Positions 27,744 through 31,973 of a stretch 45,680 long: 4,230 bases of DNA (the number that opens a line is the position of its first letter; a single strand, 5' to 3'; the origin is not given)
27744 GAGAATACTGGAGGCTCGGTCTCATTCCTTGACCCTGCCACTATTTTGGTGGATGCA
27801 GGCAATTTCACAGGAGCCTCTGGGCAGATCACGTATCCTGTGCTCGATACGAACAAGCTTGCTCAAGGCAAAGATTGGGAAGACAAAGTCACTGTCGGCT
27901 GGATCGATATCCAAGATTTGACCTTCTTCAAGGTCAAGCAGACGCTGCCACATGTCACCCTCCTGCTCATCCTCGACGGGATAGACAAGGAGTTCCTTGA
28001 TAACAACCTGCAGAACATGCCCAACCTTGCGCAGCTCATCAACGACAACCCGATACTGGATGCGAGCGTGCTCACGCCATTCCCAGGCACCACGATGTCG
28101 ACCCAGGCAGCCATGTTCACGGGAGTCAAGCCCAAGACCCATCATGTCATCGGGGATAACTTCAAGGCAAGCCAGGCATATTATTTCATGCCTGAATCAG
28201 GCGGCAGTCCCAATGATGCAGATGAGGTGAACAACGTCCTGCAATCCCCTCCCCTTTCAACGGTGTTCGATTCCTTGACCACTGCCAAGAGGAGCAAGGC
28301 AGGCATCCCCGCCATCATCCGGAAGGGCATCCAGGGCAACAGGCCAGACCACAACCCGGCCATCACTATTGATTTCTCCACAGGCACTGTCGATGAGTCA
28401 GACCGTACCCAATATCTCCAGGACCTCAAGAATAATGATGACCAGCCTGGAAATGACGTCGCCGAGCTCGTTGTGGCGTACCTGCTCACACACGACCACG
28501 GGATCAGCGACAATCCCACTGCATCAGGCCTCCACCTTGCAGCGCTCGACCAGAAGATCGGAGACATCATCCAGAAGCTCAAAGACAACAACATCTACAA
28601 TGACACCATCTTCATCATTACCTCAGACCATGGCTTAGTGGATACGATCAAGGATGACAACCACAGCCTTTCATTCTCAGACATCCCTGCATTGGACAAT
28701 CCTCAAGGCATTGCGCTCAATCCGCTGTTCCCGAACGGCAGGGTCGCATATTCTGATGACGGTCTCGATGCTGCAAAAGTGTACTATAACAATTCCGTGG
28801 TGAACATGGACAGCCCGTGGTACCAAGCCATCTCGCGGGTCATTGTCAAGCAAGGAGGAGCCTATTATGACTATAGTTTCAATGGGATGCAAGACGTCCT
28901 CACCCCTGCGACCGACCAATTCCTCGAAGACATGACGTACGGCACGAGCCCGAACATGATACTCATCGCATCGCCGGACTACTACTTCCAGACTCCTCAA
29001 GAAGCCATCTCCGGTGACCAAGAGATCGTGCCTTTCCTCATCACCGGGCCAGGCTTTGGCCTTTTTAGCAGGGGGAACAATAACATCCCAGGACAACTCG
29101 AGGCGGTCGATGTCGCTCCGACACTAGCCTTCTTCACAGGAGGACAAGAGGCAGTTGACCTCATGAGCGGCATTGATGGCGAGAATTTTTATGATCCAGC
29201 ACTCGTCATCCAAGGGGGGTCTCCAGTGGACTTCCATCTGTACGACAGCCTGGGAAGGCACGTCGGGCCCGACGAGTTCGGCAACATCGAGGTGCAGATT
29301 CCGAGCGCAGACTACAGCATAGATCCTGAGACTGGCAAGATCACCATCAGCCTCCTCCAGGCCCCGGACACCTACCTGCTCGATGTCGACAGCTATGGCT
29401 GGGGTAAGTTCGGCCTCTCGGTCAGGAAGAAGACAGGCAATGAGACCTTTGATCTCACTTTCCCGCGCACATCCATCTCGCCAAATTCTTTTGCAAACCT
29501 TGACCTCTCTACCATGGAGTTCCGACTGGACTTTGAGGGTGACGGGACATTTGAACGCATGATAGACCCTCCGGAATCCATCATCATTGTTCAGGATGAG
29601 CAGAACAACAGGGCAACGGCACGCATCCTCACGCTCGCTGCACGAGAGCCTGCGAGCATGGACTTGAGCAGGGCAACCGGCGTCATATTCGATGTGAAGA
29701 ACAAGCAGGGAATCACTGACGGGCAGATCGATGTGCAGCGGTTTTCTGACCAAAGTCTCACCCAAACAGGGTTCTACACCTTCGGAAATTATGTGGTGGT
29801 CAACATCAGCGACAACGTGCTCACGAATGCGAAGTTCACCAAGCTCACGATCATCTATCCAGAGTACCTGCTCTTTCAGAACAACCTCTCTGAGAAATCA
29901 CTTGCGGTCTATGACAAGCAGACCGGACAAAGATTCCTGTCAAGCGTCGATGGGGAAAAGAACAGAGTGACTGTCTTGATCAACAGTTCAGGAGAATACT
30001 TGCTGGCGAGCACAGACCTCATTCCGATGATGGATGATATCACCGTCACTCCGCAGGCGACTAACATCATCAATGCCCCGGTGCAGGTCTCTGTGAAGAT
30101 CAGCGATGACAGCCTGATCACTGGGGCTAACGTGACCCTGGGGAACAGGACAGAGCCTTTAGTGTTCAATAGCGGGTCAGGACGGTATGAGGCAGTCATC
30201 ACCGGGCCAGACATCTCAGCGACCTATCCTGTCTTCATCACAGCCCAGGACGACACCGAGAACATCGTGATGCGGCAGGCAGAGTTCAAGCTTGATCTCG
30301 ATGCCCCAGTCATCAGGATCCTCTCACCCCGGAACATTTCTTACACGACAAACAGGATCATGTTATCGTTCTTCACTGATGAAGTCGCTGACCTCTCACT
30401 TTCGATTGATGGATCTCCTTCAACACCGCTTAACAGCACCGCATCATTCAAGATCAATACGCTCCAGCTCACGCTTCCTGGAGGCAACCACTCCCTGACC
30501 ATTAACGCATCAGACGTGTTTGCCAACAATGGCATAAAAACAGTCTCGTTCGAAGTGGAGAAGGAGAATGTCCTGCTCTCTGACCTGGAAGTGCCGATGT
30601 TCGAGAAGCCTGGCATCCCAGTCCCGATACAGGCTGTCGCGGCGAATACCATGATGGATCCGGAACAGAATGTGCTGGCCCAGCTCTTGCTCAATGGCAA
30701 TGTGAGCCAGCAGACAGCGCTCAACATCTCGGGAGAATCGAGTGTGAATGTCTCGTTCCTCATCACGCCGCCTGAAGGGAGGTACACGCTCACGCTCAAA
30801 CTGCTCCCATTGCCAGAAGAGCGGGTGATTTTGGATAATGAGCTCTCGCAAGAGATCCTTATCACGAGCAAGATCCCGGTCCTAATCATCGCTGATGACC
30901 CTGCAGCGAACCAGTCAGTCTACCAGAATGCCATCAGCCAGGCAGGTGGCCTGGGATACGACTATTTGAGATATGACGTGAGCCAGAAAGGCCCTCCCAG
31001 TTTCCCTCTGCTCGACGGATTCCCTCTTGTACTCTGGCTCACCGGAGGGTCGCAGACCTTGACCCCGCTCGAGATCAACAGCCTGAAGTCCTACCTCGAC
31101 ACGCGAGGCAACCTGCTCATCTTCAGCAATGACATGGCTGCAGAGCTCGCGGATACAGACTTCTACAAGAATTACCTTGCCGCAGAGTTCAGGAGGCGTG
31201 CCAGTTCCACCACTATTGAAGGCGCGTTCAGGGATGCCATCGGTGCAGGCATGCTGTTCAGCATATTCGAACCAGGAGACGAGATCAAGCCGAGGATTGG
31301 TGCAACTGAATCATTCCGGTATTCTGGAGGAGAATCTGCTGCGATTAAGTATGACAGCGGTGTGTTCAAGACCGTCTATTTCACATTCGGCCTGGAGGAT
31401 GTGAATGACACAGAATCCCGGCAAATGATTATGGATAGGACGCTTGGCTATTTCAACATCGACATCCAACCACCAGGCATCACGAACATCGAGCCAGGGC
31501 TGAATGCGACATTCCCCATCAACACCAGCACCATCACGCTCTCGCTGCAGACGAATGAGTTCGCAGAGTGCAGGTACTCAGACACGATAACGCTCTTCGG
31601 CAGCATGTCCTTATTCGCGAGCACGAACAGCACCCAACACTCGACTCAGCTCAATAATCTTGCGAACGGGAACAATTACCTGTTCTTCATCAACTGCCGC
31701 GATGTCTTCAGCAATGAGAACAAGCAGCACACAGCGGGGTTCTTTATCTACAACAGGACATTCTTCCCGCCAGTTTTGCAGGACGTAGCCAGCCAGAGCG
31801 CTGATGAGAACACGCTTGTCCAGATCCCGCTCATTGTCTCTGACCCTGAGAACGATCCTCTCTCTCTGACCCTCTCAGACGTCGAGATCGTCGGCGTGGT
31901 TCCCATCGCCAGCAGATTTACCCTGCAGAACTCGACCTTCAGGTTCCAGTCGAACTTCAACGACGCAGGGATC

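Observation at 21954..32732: One polypeptide fuses an intact subtilisin protease and an NPP-type phosphodiesterase to Ca-binding adhesion modules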

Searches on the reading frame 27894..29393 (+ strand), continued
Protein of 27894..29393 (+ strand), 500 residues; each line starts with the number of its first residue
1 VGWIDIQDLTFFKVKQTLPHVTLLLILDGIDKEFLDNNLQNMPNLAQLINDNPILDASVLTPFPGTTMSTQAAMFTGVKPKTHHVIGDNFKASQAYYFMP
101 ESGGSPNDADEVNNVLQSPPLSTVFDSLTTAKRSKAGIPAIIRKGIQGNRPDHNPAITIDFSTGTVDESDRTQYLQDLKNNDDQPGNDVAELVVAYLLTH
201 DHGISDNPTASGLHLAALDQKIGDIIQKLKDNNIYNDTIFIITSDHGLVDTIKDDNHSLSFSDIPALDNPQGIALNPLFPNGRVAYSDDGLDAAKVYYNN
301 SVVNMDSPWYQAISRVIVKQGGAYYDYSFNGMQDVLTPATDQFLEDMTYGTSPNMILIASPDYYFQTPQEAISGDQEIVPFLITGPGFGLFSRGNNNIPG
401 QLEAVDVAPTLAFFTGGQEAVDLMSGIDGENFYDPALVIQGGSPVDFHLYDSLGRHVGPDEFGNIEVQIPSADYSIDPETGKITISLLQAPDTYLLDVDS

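Call 84: find_encoding_contigs(protein=P0132, flank=10000, max_places=1)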
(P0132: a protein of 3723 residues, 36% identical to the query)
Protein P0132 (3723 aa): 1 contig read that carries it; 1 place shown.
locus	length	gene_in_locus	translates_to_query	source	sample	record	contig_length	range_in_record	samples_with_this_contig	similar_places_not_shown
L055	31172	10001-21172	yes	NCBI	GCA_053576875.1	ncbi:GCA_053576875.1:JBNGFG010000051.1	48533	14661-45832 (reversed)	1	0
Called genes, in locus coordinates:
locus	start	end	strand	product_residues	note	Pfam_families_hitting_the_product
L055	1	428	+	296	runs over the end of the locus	-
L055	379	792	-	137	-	PF13470:PIN_3 (weak)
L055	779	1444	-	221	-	PF20582:UPF0758_N, PF04002:RadC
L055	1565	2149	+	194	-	PF08939:Bles03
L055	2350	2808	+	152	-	-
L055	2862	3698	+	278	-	PF02498:Bro-N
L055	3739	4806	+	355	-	PF05175:MTS, PF06325:PrmA (faint), PF13649:Methyltransf_25 (weak)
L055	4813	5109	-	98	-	-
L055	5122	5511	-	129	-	PF07883:Cupin_2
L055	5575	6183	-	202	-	PF09335:VTT_dom (weak)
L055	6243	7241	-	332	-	PF04014:MazE_antitoxin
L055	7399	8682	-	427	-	PF00294:PfkB (weak)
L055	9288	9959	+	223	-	PF13623:SurA_N_2 (weak), PF13624:SurA_N_3, PF09312:SurA_N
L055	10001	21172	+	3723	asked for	PF02412:TSP_3, PF00082:Peptidase_S8, PF01663:Phosphodiest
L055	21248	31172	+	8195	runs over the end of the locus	?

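Call 86: search_protein_families(library=pfam, proteins=[L051:21168-25445:+, L055:21248-31171:+], max_evalue=0.001)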
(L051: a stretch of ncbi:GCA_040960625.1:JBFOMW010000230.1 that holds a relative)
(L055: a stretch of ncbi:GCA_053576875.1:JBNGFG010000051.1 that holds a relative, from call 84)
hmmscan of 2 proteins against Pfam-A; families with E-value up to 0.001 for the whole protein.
L051:21168-25445:+ (1426 aa): 5 families
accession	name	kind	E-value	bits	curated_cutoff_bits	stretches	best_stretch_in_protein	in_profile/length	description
PF10102.14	DUF2341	-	7.6e-35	119.7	23.4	2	539-616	1-82/84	Domain of unknown function (DUF2341)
PF13385.13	Laminin_G_3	-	6.7e-30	104.7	27.6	1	197-349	1-151/151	Concanavalin A-like lectin/glucanases superfamily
PF13229.12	Beta_helix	-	6.9e-28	97.7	25.9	2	1049-1199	3-158/158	Right handed beta helix region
PF05048.19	NosD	-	1.2e-27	97.2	23.6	3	1024-1137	61-172/212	Periplasmic copper-binding protein (NosD)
PF11974.14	bMG3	-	0.00012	22.5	34.9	1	1222-1305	20-98/103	Bacterial alpha-2-macroglobulin MG3 domain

L055:21248-31171:+ (3308 aa): 7 families
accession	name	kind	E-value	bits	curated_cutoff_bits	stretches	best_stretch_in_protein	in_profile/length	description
PF13517.12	FG-GAP_3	-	1.9e-66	221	26.9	13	1372-1431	1-60/61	FG-GAP-like repeat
PF07705.17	CARDB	-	1.5e-37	128.3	22.7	3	37-136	2-100/101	CARDB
PF00754.31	F5_F8_type_C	-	1.2e-25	90.5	28.2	2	2254-2372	2-114/127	F5/8 type C domain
PF22633.2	F5_F8_type_C_2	-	1.6e-17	64.3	27.8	2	2269-2368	2-91/91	NedA-like, galactose-binding domain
PF01839.29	FG-GAP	-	1.3e-13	50.9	22.1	0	1925-1950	3-35/37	FG-GAP repeat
PF14783.12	BBS2_Mid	-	0.00014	22.3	27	0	2736-2778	2-42/108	Ciliary BBSome complex subunit 2, middle region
PF23743.1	Beta-prop_BBS7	-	0.00039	20.3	27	0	2681-2755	219-291/299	BBS7 beta-propeller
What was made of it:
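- In L051 the gene downstream of the giant is not an FG-GAP protein (call 86).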

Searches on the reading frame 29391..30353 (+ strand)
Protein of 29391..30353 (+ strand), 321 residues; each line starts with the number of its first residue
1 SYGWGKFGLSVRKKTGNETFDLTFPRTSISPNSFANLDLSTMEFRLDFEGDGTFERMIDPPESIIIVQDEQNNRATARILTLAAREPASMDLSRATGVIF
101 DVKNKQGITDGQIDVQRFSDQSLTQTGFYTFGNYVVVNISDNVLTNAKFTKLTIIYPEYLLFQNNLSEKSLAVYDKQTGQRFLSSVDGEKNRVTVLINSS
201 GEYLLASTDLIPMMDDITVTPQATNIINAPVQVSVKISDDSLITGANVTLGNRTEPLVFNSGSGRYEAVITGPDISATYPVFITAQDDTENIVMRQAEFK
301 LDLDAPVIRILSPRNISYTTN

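Call 43: search_protein_families(library=pfam, proteins=[window:29391-30353:+], max_evalue=1)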
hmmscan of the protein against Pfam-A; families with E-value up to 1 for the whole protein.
window:29391-30353:+ (321 aa): 1 family
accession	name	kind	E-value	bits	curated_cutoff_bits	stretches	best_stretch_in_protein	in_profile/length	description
PF06697.18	DUF1191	-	0.012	15.8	25.8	1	80-186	7-102/183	Protein of unknown function (DUF1191)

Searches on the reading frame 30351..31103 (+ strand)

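Call 43: search_protein_families(library=pfam, proteins=[window:30351-31103:+], max_evalue=1)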
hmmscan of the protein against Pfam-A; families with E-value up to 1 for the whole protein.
window:30351-31103:+ (251 aa): 6 families
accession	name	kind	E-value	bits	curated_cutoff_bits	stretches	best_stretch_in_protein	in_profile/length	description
PF22361.2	IglE_N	-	0.015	16.1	26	1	98-149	21-72/84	IglE, N-terminal domain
PF13750.12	Big_3_3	-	0.054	13.6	27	1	44-75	121-152/157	Bacterial Ig-like domain (group 3)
PF11033.13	ComJ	-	0.093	12.9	25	1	126-159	79-112/122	Competence protein J (ComJ)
PF17957.7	Big_7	-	0.14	13.3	24.1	0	10-51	30-70/70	Bacterial Ig domain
PF06443.16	SEF14_adhesin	-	0.16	12.3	22.8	1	28-74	55-101/165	SEF14-like adhesin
PF12257.13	IML1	-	0.18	11.3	26.2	1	95-178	197-279/286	Vacuolar membrane-associated protein Iml1, N-terminal domain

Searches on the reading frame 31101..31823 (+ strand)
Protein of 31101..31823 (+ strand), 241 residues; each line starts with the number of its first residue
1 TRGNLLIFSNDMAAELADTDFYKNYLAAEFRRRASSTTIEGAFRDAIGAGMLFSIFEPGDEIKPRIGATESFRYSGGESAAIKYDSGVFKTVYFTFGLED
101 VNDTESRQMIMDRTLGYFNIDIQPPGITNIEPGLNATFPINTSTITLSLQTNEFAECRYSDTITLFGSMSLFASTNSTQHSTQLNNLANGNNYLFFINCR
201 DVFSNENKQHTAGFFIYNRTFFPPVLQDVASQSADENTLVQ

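Call 43: search_protein_families(library=pfam, proteins=[window:31101-31823:+], max_evalue=1)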
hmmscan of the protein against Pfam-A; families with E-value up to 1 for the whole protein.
window:31101-31823:+ (241 aa): 0 families

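Call 64: search_solved_structures(query=window:31101-31823:+, max_evalue=1)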
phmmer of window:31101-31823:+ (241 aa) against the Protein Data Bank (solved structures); distinct sequences matched with E-value up to 1: 3.
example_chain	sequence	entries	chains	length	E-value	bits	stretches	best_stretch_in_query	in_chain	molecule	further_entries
7w2b_A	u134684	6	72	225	0.51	13.1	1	32-100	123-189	Sigma non-opioid intracellular receptor 1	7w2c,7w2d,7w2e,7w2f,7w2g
8w4b_A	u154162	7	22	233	0.54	13.1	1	32-100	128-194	Sigma non-opioid intracellular receptor 1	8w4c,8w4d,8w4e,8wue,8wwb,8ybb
7w2h_A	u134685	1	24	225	0.98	12.2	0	32-99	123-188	Sigma non-opioid intracellular receptor 1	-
